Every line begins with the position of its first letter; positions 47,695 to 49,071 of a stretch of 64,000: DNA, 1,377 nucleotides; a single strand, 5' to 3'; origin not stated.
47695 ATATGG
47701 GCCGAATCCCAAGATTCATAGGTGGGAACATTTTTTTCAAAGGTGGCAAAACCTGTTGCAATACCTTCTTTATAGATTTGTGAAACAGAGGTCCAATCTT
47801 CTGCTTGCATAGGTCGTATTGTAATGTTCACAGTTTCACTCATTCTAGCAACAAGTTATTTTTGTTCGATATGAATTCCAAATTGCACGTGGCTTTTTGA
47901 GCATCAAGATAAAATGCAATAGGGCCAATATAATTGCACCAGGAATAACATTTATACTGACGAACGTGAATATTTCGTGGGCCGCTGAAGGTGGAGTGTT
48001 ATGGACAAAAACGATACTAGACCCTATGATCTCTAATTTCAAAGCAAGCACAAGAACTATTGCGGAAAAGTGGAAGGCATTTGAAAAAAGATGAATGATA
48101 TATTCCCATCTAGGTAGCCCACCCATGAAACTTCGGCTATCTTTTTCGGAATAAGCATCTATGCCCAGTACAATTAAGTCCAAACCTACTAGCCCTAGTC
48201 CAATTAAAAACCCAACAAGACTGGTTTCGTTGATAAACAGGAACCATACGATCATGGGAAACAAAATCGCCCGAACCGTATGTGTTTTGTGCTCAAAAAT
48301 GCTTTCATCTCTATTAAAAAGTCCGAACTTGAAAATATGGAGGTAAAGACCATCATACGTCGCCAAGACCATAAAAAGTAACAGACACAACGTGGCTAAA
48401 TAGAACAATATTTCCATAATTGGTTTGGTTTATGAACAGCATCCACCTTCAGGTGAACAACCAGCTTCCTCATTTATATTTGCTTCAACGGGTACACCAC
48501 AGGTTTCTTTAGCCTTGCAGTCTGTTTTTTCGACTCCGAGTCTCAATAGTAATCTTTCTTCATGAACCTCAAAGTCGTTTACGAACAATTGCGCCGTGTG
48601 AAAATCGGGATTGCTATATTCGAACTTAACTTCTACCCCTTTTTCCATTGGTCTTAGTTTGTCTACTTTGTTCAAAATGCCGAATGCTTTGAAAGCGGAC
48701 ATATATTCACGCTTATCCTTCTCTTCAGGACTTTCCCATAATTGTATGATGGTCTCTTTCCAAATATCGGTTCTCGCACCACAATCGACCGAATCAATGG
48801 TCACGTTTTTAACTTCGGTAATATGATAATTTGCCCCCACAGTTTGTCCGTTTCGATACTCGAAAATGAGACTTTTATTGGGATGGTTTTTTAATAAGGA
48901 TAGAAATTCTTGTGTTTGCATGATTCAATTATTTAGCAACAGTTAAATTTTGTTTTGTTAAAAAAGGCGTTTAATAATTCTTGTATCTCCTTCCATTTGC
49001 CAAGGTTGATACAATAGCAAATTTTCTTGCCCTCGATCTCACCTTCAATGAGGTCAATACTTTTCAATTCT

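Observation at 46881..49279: ars-like operon with no visible efflux pump, in which three consecutive proteins end in vicinal Cys-Cys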

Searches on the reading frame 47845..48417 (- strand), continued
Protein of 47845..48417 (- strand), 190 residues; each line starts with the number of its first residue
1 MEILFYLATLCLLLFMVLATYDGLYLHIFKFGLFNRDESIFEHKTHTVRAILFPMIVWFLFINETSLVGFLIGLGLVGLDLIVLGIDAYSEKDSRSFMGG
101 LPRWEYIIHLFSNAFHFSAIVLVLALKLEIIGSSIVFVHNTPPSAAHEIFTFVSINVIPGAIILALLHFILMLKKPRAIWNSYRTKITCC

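Call 66: find_encoding_contigs(protein=P0164, flank=5000, max_places=2)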
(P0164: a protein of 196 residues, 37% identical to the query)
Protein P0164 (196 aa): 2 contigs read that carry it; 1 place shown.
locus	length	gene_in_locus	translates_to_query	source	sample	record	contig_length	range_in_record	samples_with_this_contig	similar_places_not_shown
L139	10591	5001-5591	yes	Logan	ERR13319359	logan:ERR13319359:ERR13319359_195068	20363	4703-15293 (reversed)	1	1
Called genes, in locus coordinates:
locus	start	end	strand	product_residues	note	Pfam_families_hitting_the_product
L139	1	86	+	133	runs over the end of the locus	-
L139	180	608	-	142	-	-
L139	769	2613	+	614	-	PF00027:cNMP_binding, PF24179:NTE_Ploop, PF01734:Patatin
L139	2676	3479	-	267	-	PF01618:MotA_ExbB (weak)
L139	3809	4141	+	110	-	PF00069:Pkinase (weak)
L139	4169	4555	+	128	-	PF00069:Pkinase, PF07714:PK_Tyr_Ser-Thr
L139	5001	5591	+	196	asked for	-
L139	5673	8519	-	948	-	-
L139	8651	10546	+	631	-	PF00916:Sulfate_transp, PF01740:STAS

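Call 67: find_encoding_contigs(protein=P0124, flank=5000, max_places=2)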
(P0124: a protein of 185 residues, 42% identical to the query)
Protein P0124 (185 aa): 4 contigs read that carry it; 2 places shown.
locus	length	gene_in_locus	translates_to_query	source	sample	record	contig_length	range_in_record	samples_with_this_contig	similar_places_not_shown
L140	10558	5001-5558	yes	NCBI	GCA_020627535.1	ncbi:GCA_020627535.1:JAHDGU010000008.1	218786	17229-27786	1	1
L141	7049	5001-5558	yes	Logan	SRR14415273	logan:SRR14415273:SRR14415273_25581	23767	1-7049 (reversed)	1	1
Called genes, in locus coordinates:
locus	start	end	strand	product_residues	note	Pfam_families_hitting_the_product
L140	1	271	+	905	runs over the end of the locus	PF16078:2-oxogl_dehyd_N, PF00676:E1_dh, PF02779:Transket_pyr, PF16870:OxoGdeHyase_C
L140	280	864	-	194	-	PF00254:FKBP_C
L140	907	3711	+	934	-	PF00326:Peptidase_S9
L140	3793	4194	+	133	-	PF10807:DUF2541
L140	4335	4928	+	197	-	PF00027:cNMP_binding (faint)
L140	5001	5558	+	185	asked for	-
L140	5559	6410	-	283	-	PF12833:HTH_18, PF00165:HTH_AraC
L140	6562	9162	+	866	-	PF13620:CarboxypepD_reg, PF13715:CarbopepD_reg_2, PF07715:Plug, PF00593:TonB_dep_Rec_b-barrel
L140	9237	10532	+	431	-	PF22422:MGH1-like_GH, PF01204:Trehalase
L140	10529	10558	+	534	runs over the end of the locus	PF00474:SSF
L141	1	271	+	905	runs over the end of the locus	PF16078:2-oxogl_dehyd_N, PF00676:E1_dh, PF02779:Transket_pyr, PF16870:OxoGdeHyase_C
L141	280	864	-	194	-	PF00254:FKBP_C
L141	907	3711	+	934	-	PF00326:Peptidase_S9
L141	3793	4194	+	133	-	PF10807:DUF2541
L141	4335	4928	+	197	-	PF00027:cNMP_binding (faint)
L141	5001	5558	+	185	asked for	-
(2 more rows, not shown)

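Call 68: find_encoding_contigs(protein=P0122, flank=5000, max_places=2)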
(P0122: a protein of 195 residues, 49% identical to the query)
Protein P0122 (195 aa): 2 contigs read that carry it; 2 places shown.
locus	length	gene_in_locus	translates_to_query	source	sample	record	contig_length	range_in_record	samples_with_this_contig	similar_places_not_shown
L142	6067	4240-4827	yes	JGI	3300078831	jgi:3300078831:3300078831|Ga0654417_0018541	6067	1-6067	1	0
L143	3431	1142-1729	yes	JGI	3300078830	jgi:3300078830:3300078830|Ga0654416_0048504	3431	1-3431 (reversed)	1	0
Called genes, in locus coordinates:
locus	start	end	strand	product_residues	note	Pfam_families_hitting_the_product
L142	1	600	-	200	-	?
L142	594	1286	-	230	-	PF13527:Acetyltransf_9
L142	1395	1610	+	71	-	-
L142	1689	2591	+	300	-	PF11306:DUF3108 (weak)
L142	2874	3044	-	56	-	-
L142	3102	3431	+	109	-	PF12840:HTH_20, PF01022:HTH_5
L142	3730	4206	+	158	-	PF00583:Acetyltransf_1, PF13673:Acetyltransf_10 (weak), PF13508:Acetyltransf_7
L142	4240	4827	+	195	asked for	-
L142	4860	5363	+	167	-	PF02686:GatC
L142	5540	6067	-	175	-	?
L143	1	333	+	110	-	?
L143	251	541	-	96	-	-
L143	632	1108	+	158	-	PF00583:Acetyltransf_1, PF13673:Acetyltransf_10 (weak), PF13508:Acetyltransf_7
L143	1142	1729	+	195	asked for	-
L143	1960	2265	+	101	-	PF02686:GatC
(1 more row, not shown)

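Call 69: find_encoding_contigs(protein=P0160, flank=5000, max_places=2)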
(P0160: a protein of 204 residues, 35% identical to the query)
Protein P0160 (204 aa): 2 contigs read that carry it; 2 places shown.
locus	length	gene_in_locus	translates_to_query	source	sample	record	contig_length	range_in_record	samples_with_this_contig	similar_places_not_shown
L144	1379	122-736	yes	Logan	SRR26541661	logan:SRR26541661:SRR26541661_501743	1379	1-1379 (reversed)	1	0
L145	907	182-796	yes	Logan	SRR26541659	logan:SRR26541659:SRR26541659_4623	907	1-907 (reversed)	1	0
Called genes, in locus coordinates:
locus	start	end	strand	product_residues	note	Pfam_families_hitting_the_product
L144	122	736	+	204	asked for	-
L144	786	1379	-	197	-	?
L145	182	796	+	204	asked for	-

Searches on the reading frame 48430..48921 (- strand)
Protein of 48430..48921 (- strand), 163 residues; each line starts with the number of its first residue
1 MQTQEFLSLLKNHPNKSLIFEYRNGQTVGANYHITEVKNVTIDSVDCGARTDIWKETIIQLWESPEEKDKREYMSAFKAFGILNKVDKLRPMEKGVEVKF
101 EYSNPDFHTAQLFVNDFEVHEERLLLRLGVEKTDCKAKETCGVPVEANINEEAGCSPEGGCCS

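Call 3: search_protein_families(library=pfam, proteins=[window:48430-48921:-], max_evalue=0.01)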
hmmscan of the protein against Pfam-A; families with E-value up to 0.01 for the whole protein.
window:48430-48921:- (163 aa): 1 family
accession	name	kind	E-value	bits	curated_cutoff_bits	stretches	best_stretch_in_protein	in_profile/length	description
PF20001.5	DUF6428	-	1.8e-48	164.7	28.7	1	3-162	1-155/155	Family of unknown function (DUF6428)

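Call 4: search_protein_families(library=ncbifam, proteins=[window:48430-48921:-], max_evalue=0.01)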
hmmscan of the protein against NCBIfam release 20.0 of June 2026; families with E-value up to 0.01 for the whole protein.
window:48430-48921:- (163 aa): 0 families

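Call 40: find_homologous_proteins(query=A4, max_evalue=0.001)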
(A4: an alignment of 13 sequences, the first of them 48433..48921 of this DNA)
Query A4 (13 sequences) (163 aa, profile of the alignment): 8000 proteins with E <= 0.001 among 8000 candidates; the best 120 are listed.
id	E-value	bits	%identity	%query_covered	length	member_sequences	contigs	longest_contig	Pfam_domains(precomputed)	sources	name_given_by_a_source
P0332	2.6e-78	279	91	100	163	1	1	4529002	PF20001.6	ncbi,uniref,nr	ncbi:DUF6428 family protein [Maribacter halichondriae]|uniref:DUF6428 family protein n=1 Tax=Maribac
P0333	1.1e-77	277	70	99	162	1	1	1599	PF20001.6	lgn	-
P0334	2.7e-77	276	64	99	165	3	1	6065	PF20001.6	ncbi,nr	ncbi:MAG: hypothetical protein IIC74_06090 [Bacteroidetes bacterium]|nr:hypothetical protein [Bacter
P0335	3.0e-77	276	73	99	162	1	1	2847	PF20001.6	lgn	-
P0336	3.4e-77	276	69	99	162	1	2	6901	PF20001.6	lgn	-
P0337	5.3e-77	275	73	99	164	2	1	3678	PF20001.6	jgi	-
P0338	5.9e-77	275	74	99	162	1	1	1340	PF20001.6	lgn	-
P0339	6.0e-77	275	64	99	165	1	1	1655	PF20001.6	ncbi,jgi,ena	-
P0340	6.0e-77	275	73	99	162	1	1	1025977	PF20001.6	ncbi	-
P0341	6.1e-77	275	70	99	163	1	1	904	PF20001.6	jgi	jgi:hypothetical protein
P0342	6.2e-77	275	100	100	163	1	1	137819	PF20001.6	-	-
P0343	8.8e-77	274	68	99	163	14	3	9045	PF20001.6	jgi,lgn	jgi:hypothetical protein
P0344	9.4e-77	274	70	99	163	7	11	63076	PF20001.6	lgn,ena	-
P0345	1.0e-76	274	70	99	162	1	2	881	PF20001.6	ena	-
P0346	1.1e-76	274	70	99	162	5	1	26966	PF20001.6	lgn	-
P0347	1.3e-76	274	69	99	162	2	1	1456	PF20001.6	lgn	-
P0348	1.4e-76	274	73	99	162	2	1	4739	PF20001.6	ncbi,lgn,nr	ncbi:MAG: DUF6428 family protein [Bacteroidota bacterium]|nr:DUF6428 family protein [Bacteroidota ba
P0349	1.4e-76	274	70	99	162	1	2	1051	PF20001.6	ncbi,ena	-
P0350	1.5e-76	274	64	99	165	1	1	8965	PF20001.6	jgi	-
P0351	1.8e-76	273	81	99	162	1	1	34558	PF20001.6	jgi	-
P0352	2.1e-76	273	61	99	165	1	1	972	PF20001.6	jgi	-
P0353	2.1e-76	273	75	99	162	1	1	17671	PF20001.6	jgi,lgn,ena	jgi:hypothetical protein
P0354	2.1e-76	273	64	99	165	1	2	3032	PF20001.6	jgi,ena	-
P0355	2.3e-76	273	69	99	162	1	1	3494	PF20001.6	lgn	-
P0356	2.5e-76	273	59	99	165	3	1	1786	PF20001.6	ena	-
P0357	2.9e-76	273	73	99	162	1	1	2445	PF20001.6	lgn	-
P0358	2.9e-76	273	72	99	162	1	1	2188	PF20001.6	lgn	-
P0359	3.0e-76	273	79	99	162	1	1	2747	PF20001.6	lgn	-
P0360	3.1e-76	273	72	99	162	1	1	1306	PF20001.6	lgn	-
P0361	3.2e-76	273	71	99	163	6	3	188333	PF20001.6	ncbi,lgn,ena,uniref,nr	ncbi:DUF6428 family protein [Flagellimonas pelagia]|uniref:Uncharacterized protein n=1 Tax=Flagellim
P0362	3.6e-76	272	83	99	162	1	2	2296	PF20001.6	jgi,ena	-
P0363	3.8e-76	272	74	99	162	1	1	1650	PF20001.6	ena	-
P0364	4.4e-76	272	75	99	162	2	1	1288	PF20001.6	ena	-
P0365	4.5e-76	272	70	99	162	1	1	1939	PF20001.6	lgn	-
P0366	4.6e-76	272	87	99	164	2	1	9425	PF20001.6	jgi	-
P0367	4.9e-76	272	63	99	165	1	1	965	PF20001.6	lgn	-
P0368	5.4e-76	272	64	99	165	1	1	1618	PF20001.6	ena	-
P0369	6.0e-76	272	72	99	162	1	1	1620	PF20001.6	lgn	-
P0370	6.0e-76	272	71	99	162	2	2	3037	PF20001.6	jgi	-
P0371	6.5e-76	272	60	99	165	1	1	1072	PF20001.6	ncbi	-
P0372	7.7e-76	271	71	99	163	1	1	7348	PF20001.6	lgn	-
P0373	7.7e-76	271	78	99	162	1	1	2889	PF20001.6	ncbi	ncbi:MAG: DUF6428 family protein [Aurantibacter sp.]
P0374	7.7e-76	271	70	99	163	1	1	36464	PF20001.6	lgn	-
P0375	7.7e-76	271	59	99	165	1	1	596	PF20001.6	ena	-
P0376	7.8e-76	271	68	99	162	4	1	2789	PF20001.6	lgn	-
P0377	8.5e-76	271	72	99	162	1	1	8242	PF20001.6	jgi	-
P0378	9.4e-76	271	60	99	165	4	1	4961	PF20001.6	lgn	-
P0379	9.4e-76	271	61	99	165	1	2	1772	PF20001.6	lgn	-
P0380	9.4e-76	271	64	99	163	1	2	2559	PF20001.6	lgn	-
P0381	9.5e-76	271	60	99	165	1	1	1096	PF20001.6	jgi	-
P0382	9.6e-76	271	75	99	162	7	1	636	PF20001.6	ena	-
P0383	1.0e-75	271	76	99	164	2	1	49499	PF20001.6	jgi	-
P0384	1.0e-75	271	74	99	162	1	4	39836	PF20001.6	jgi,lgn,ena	-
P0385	1.1e-75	271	66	99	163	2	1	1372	PF20001.6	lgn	-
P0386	1.1e-75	271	70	99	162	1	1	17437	PF20001.6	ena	-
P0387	1.2e-75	271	64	99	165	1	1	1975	PF20001.6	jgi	-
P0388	1.2e-75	271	67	99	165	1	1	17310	PF20001.6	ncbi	-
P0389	1.3e-75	271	70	99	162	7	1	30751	PF20001.6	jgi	jgi:hypothetical protein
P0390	1.3e-75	271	61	99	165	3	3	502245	PF20001.6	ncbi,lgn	ncbi:MAG: DUF6428 family protein [Gelidibacter sp.]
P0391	1.3e-75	271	72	99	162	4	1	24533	PF20001.6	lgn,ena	-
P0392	1.3e-75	271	59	99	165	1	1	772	PF20001.6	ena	-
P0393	1.3e-75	271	64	99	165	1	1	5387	PF20001.6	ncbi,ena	-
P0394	1.5e-75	270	73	99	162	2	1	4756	PF20001.6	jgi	jgi:hypothetical protein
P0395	1.6e-75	270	63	99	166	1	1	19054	PF20001.6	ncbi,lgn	ncbi:MAG: DUF6428 family protein [Flavobacteriaceae bacterium]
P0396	1.6e-75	270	66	99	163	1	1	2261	PF20001.6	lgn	-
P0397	1.6e-75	270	69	99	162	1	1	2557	PF20001.6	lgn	-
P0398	1.6e-75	270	73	99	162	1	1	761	PF20001.6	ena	-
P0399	1.7e-75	270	68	99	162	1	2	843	PF20001.6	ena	-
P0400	1.7e-75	270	73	99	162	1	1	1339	PF20001.6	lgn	-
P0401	1.7e-75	270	64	99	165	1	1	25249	PF20001.6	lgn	-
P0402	1.8e-75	270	60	99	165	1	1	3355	PF20001.6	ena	-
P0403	1.8e-75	270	80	99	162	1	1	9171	PF20001.6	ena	-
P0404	2.0e-75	270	71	99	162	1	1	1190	PF20001.6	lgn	-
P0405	2.0e-75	270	77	99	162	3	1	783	PF20001.6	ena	-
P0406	2.1e-75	270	64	99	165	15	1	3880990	PF20001.6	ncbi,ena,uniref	ncbi:DUF6428 family protein [Flagellimonas sp.]|uniref:DUF6428 family protein n=1 Tax=Flagellimonas 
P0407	2.1e-75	270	72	99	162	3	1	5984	PF20001.6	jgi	-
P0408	2.1e-75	270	64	99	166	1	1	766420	PF20001.6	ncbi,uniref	ncbi:DUF6428 family protein [Winogradskyella sp. 3972H.M.0a.05]|uniref:DUF6428 family protein n=1 Ta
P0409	2.2e-75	270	75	99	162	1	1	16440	PF20001.6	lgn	-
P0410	2.4e-75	270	66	99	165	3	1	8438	PF20001.6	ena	-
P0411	2.4e-75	270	65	99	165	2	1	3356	PF20001.6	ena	-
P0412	2.5e-75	270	63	99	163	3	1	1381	PF20001.6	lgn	-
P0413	2.5e-75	270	67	99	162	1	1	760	PF20001.6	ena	-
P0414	2.5e-75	270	77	99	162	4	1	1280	PF20001.6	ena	-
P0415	2.6e-75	270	60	99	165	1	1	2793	PF20001.6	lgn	-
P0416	2.6e-75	270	74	99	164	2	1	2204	PF20001.6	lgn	-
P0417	2.9e-75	270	59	99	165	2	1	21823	PF20001.6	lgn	-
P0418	3.0e-75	270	73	99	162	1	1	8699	PF20001.6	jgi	jgi:hypothetical protein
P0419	3.1e-75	269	68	99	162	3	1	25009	PF20001.6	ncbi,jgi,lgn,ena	-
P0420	3.1e-75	269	71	99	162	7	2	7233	PF20001.6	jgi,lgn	-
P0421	3.2e-75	269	63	99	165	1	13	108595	PF20001.6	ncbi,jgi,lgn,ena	jgi:hypothetical protein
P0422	3.3e-75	269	77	99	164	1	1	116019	PF20001.6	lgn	-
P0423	3.6e-75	269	72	99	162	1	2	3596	PF20001.6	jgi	-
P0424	3.8e-75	269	64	99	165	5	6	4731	PF20001.6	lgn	-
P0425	3.9e-75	269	60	99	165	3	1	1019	PF20001.6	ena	-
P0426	4.0e-75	269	61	99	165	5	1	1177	PF20001.6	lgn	-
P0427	4.2e-75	269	61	99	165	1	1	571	PF20001.6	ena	-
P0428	4.6e-75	269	60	99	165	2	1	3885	PF20001.6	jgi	-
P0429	4.9e-75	269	63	91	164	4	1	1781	PF20001.6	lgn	-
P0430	5.2e-75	269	67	99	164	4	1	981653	PF20001.6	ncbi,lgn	ncbi:MAG: DUF6428 family protein [Allomuricauda sp.]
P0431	5.5e-75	269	64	99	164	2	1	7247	PF20001.6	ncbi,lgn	-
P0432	5.6e-75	269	70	99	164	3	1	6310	PF20001.6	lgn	-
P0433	5.9e-75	269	70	99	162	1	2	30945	PF20001.6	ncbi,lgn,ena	-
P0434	5.9e-75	269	59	99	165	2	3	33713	PF20001.6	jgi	-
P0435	6.2e-75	268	75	99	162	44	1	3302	PF20001.6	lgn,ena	-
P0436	6.6e-75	268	72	99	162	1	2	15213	PF20001.6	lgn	-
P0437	6.8e-75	268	69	99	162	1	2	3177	PF20001.6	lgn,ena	-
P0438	7.0e-75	268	68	99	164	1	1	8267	PF20001.6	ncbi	-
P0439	7.0e-75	268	63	99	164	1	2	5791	PF20001.6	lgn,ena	-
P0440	7.0e-75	268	63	99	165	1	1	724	PF20001.6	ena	-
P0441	7.4e-75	268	68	99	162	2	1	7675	PF20001.6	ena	-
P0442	7.8e-75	268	69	99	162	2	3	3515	PF20001.6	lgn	-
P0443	7.8e-75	268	73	99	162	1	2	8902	PF20001.6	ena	-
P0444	8.2e-75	268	73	99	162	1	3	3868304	PF20001.6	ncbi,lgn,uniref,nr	ncbi:DUF6428 family protein [Maribacter sp. HTCC2170]|uniref:DUF6428 family protein n=1 Tax=Maribact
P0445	9.0e-75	268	76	99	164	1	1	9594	PF20001.6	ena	-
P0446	9.1e-75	268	62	99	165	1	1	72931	PF20001.6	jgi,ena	-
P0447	9.3e-75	268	71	99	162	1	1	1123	PF20001.6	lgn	-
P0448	9.5e-75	268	68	99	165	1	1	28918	PF20001.6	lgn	-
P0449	9.6e-75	268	62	99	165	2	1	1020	PF20001.6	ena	-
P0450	9.7e-75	268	75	99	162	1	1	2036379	PF20001.6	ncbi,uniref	ncbi:DUF6428 family protein [Maribacter algicola]|uniref:DUF6428 family protein n=1 Tax=Meishania li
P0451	1.0e-74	268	65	99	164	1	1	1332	PF20001.6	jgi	jgi:hypothetical protein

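Call 44: find_related_loci(query=A4, collection=metagenome_contigs, flank=6000)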
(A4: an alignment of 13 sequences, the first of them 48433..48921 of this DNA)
Query A4 (163 aa) in metagenome_contigs; peptide patterns used: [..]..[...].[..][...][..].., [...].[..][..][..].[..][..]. (x = any residue, [..] = any of these).
600 stretches matched a pattern (row limit reached: there are more); 433 encode a relative of the query (tblastn E <= 1e-3); the best 80 are kept; 80 distinct loci.
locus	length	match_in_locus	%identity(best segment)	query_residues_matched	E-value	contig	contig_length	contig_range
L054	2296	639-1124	83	1-162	2e-94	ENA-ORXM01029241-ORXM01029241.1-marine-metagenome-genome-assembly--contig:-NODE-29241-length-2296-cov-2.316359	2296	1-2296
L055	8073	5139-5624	73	1-162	2e-84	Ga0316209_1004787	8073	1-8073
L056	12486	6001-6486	76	1-162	9e-84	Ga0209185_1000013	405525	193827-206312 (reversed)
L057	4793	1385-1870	74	1-162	1e-83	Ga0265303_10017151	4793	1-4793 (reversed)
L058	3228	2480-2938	76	1-153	1e-83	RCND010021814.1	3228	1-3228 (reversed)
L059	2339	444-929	73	1-162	1e-85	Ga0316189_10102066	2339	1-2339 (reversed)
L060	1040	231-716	72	1-162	2e-87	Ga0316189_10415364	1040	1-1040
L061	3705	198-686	72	1-162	1e-80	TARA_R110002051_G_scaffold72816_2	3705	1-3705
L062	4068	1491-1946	75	1-152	8e-80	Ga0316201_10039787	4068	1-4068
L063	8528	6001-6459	75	1-153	4e-79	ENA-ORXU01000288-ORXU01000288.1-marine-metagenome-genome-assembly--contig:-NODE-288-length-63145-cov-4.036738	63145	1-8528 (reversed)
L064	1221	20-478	73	1-153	6e-84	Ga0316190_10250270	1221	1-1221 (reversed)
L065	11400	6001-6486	70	1-162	1e-78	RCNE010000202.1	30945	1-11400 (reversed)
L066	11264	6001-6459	73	1-153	6e-78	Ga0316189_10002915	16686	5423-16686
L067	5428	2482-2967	69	1-162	8e-78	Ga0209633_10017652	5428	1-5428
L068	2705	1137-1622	70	1-162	8e-79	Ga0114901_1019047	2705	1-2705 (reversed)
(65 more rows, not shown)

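Call 49: predict_structure(alignment_id=A5)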
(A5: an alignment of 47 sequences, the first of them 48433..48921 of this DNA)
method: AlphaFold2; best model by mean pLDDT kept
length: 163 residues; sequences in the alignment: 47
mean_pLDDT: 82.9   pTM: 0.74
mean pLDDT of the five models: 82.9, 82.3, 81.6, 80.4, 79.8
residues with pLDDT >= 90: 107; 70-90: 24; 50-70: 4; < 50: 28
segments of 3 or more residues with pLDDT < 50: 136-163
pLDDT, mean of each block of 10 residues (from residue 1): 97 98 93 95 78 90 94 97 95 95 90 95 95 55 37 35 36
secondary structure, 60 per line:
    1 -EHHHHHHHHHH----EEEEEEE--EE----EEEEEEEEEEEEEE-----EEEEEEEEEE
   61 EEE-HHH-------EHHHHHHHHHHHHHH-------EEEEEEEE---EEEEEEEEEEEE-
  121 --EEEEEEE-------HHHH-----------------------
elements in order: H3-12 E17-23 E32-45 E51-63 H76-89 E97-104 E108-119 E123-129 H137-140

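Call 52: fold_search(model_id=the predicted structure, library=pdb)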
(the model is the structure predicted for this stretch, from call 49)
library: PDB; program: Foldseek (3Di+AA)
matches with E <= 10: 798; with E <= 0.001: 0
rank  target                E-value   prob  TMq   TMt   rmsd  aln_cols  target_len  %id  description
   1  7vum_B                9.3e-02  0.25  0.14  0.23  10.7       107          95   12  Crystal structure of SSB complexed with que (released 2022-03-09)
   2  2ihf                  9.3e-02  0.09  0.16  0.14  10.3       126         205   13  Crystal structure of deletion mutant delta 228-252 R190A of the single-stranded DNA binding protein from Thermus aquatic (released 2007-01-02)
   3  5yuo_D                1.1e-01  0.10  0.14  0.14  12.5       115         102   10  Crystal structure of SSB protein from Pseudomonas aeruginosa PAO1 (released 2018-10-31)
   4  3stb_D                1.2e-01  0.23  0.20  0.28  11.1       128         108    8  A complex of two editosome proteins and two nanobodies (released 2011-11-02)
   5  5yun_C                1.3e-01  0.18  0.15  0.23  14.1       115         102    9  Crystal structure of SSB complexed with myc (released 2018-10-10)
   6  5yun_D                1.3e-01  0.18  0.15  0.23  13.3       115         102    9  Crystal structure of SSB complexed with myc (released 2018-10-10)
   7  3pgz_A                1.7e-01  0.12  0.15  0.19  12.5       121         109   11  Crystal structure of a single strand binding protein (SSB) from bartonella henselae (released 2010-12-22)
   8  7cs1_B                1.8e-01  0.15  0.22  0.20  14.1       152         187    8  Aminoglycoside 2'-N-acetyltransferase from Mycolicibacterium smegmatis-Complex with Coenzyme A and Neomycin (released 2021-06-23)
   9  6cqm_F                1.8e-01  0.14  0.14  0.22  13.5       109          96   12  Crystal Structure of mitochondrial single-stranded DNA binding proteins from S. cerevisiae, Rim1 (Form2) (released 2018-05-30)
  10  1sru_C                2.2e-01  0.14  0.15  0.24  11.2       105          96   12  Crystal structure of full length E. coli SSB protein (released 2004-08-03)
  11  8uzt_B                2.2e-01  0.11  0.14  0.19  11.3       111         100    4  Mitochondrial single-stranded binding protein bound to DNA (released 2024-08-21)
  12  5odn_E                2.2e-01  0.08  0.17  0.20  10.7       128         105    8  Salinibacter ruber Single-Strand Binding protein (released 2018-08-01)
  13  5odn_G                2.3e-01  0.06  0.14  0.18  10.4       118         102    7  Salinibacter ruber Single-Strand Binding protein (released 2018-08-01)
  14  5odn_B                2.3e-01  0.06  0.16  0.18   9.9       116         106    8  Salinibacter ruber Single-Strand Binding protein (released 2018-08-01)
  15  4dam_H                2.5e-01  0.14  0.18  0.25  10.1       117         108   12  Crystal structure of small single-stranded DNA-binding protein from Streptomyces coelicolor (released 2013-01-16)
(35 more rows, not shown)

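Call 73: search_solved_structures(query=A5, max_evalue=10)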
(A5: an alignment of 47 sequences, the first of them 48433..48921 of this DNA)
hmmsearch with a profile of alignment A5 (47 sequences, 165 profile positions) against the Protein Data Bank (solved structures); distinct sequences matched with E-value up to 10: 1.
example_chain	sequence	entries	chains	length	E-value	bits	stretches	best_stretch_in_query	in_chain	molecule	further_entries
4jcc_A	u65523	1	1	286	0.061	16.4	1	48-110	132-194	Iron-compound ABC transporter, iron-compound-binding protein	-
